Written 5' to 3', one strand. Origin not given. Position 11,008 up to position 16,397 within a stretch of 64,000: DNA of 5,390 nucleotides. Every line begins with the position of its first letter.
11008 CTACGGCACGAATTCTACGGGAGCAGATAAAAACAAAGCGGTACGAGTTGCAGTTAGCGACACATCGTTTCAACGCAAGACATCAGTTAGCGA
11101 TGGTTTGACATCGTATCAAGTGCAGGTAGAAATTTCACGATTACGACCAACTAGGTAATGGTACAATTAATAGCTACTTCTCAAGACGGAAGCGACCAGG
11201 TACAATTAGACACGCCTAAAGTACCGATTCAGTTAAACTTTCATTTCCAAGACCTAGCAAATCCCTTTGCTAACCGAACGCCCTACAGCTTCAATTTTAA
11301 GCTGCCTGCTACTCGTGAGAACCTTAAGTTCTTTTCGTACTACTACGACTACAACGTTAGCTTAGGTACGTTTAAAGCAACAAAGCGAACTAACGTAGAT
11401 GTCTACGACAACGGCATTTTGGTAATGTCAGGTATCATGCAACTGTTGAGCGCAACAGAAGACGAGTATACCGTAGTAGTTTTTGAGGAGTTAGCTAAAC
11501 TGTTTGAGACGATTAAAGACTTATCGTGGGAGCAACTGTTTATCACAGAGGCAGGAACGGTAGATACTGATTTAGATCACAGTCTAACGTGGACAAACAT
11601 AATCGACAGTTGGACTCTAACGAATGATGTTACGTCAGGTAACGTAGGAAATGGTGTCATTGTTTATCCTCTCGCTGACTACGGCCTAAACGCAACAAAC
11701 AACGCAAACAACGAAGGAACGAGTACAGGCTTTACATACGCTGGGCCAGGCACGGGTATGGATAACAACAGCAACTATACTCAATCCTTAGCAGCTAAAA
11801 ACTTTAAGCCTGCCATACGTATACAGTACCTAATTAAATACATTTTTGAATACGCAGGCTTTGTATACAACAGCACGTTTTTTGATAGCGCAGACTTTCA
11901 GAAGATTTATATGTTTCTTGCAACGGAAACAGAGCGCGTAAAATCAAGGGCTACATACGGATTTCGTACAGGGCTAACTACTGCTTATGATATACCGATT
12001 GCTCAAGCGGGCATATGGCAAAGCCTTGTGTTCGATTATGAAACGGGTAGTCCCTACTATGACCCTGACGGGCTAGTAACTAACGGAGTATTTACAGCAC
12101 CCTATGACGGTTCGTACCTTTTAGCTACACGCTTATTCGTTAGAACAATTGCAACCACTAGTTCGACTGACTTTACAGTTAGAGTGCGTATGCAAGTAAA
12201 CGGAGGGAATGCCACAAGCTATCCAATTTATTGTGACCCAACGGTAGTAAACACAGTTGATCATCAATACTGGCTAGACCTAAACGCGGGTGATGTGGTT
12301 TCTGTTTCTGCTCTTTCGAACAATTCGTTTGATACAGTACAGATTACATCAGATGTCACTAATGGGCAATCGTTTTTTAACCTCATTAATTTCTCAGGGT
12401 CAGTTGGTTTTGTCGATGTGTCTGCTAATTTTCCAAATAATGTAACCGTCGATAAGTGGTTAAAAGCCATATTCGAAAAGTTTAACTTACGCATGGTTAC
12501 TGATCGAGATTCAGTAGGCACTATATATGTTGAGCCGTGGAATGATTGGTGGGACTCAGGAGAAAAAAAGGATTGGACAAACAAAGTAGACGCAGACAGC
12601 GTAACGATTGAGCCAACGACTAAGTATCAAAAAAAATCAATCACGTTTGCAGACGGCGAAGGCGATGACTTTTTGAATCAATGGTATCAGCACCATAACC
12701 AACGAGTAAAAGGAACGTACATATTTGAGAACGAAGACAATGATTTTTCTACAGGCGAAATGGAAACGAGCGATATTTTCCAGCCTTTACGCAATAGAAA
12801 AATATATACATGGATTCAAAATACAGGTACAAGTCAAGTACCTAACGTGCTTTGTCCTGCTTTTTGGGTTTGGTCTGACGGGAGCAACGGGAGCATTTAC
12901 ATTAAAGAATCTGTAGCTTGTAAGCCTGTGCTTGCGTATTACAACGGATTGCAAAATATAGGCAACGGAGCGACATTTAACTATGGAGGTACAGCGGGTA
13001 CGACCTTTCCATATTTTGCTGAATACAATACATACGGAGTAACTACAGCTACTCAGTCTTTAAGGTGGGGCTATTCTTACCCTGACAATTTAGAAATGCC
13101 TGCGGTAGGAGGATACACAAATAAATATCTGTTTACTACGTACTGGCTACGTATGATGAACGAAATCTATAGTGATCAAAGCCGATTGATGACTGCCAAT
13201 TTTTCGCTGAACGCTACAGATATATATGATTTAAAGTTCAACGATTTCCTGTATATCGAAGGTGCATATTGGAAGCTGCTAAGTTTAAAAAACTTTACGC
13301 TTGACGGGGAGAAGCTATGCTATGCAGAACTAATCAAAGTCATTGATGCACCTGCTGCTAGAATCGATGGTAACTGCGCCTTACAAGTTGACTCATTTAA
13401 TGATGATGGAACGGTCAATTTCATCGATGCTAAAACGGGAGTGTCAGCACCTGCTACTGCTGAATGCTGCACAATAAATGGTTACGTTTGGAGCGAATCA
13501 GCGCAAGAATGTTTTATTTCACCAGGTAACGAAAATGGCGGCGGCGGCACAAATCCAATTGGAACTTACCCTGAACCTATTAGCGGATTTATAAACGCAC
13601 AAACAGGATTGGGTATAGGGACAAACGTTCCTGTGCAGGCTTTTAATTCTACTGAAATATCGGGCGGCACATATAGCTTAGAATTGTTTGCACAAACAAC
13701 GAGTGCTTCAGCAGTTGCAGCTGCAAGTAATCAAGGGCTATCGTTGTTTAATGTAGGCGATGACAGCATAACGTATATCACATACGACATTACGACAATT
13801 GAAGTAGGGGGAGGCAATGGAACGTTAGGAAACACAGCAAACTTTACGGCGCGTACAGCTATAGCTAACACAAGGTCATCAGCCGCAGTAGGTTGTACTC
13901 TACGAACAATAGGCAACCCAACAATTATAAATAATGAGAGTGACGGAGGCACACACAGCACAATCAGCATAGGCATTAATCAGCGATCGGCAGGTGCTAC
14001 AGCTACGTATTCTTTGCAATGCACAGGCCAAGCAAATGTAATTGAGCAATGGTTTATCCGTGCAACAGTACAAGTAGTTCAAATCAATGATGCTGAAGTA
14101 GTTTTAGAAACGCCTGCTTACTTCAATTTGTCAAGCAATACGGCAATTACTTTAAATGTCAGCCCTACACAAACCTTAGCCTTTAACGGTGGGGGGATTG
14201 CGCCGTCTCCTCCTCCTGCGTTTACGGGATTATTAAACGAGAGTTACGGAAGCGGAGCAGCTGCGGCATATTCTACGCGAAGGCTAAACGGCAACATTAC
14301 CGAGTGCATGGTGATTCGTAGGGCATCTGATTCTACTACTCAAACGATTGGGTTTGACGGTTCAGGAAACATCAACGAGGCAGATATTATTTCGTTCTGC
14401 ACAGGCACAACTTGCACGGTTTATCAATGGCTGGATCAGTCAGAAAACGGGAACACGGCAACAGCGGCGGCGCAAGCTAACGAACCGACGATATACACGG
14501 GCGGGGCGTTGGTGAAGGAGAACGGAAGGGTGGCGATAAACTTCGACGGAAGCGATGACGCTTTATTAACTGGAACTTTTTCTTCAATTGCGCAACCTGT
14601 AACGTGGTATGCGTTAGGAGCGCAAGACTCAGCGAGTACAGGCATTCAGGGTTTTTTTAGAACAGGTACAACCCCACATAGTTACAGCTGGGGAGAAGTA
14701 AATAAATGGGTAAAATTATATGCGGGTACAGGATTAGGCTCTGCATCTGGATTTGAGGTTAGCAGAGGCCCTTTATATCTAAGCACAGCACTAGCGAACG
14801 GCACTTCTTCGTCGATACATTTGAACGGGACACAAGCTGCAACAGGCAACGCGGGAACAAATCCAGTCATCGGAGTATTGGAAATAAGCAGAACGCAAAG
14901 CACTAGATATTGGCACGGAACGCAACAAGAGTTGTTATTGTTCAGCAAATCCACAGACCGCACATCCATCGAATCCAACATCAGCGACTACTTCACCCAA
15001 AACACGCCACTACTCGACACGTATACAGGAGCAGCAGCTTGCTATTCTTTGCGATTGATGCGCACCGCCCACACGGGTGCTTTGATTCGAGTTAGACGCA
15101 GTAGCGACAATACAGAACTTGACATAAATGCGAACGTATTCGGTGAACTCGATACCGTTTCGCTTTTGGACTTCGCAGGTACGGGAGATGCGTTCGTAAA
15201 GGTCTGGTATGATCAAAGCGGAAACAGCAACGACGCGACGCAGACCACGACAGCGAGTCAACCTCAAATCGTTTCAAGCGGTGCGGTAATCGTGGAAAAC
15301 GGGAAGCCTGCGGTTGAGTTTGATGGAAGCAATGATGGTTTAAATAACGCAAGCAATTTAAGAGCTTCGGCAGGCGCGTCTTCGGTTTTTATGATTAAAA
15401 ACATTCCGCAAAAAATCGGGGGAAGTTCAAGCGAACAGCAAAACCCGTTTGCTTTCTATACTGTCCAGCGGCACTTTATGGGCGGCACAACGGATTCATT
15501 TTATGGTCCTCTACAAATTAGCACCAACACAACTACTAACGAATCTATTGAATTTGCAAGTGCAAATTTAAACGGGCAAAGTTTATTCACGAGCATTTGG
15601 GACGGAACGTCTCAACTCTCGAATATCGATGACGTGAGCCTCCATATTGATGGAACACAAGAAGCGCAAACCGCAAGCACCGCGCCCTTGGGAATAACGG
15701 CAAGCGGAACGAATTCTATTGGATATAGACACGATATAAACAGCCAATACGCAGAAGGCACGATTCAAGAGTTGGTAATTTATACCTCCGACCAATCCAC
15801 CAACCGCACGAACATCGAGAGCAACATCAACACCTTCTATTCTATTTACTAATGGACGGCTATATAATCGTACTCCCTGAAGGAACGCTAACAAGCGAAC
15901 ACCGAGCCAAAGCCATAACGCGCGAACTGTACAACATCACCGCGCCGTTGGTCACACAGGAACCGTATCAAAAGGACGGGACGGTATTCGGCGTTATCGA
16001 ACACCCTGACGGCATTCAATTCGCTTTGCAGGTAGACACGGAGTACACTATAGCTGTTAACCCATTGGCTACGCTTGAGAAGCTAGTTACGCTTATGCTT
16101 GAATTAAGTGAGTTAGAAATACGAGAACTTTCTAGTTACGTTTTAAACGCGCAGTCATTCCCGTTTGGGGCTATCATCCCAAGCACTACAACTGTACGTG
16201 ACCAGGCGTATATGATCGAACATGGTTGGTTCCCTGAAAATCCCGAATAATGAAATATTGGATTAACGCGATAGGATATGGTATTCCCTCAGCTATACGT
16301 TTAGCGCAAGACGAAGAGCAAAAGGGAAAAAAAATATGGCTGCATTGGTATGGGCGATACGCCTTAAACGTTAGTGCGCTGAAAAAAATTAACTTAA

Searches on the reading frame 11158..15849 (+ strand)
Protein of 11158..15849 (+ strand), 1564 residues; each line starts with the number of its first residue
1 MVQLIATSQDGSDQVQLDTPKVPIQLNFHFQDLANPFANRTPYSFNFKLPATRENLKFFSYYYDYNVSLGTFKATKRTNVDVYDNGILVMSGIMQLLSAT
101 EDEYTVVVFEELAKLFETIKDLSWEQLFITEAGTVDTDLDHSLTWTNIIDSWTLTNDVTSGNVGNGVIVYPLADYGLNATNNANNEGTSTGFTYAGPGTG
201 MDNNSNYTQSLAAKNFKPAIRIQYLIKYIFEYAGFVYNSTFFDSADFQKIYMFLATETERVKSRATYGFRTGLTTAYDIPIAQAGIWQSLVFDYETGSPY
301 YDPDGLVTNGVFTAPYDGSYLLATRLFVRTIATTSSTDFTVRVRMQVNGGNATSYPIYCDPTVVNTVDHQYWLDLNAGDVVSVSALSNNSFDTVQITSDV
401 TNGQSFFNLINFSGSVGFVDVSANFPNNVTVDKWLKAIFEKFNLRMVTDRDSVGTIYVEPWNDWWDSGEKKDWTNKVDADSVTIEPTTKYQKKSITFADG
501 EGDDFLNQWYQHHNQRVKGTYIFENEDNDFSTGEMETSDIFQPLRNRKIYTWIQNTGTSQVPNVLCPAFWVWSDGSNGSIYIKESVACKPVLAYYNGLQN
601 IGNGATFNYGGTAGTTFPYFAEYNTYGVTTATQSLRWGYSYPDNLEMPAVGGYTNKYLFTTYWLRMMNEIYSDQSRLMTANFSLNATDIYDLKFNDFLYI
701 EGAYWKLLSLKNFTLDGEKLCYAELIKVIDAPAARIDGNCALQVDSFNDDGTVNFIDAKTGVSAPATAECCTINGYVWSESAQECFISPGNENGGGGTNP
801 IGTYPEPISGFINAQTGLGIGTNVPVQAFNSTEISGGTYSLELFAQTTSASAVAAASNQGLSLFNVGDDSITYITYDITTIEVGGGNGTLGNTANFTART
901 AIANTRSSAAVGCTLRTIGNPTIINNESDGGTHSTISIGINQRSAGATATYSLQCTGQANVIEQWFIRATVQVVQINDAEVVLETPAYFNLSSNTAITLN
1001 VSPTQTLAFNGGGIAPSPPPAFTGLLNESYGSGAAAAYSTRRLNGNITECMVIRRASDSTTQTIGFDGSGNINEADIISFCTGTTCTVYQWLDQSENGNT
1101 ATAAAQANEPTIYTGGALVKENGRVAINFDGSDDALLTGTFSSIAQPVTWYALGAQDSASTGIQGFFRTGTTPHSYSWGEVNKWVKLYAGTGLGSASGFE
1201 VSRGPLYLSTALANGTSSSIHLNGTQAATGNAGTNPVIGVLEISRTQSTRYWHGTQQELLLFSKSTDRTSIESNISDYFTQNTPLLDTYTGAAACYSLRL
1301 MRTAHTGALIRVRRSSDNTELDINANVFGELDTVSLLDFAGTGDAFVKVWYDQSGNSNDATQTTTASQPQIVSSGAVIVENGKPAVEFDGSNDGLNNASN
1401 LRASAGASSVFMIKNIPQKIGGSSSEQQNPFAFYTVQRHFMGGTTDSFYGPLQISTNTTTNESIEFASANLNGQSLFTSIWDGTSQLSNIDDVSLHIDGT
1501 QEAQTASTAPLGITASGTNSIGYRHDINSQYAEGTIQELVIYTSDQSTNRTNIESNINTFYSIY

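Call 20: search_protein_families(library=phrogs, proteins=[window:11158-15849:+], max_evalue=0.001)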
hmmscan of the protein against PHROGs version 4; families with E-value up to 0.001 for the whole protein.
window:11158-15849:+ (1564 aa): 1 family
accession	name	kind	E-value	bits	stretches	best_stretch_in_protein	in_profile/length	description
phrog_10356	-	head and packaging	3.7e-25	89.2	2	1268-1563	318-624/852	virion structural protein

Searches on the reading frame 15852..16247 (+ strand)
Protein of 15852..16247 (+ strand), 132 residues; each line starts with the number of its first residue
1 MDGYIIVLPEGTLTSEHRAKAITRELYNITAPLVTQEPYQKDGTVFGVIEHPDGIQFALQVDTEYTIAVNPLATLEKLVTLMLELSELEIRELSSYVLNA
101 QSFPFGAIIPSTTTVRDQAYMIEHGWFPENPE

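Call 4: search_protein_families(library=pfam, proteins=[window:15852-16247:+], max_evalue=1)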
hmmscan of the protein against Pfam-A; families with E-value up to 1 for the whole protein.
window:15852-16247:+ (132 aa): 1 family
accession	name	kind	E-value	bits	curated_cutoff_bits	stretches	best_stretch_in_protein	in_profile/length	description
PF14898.11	DUF4491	-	0.19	12.5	27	1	108-132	67-91/92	Domain of unknown function (DUF4491)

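Call 5: search_protein_families(library=phrogs, proteins=[window:15852-16247:+], max_evalue=1)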
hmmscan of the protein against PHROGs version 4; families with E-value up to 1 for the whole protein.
window:15852-16247:+ (132 aa): 2 families
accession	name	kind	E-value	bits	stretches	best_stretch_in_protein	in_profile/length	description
phrog_32940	-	unknown function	0.099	13.3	1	39-54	6-21/29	-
phrog_7625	-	head and packaging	0.25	11.1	1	15-73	402-459/504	head morphogenesis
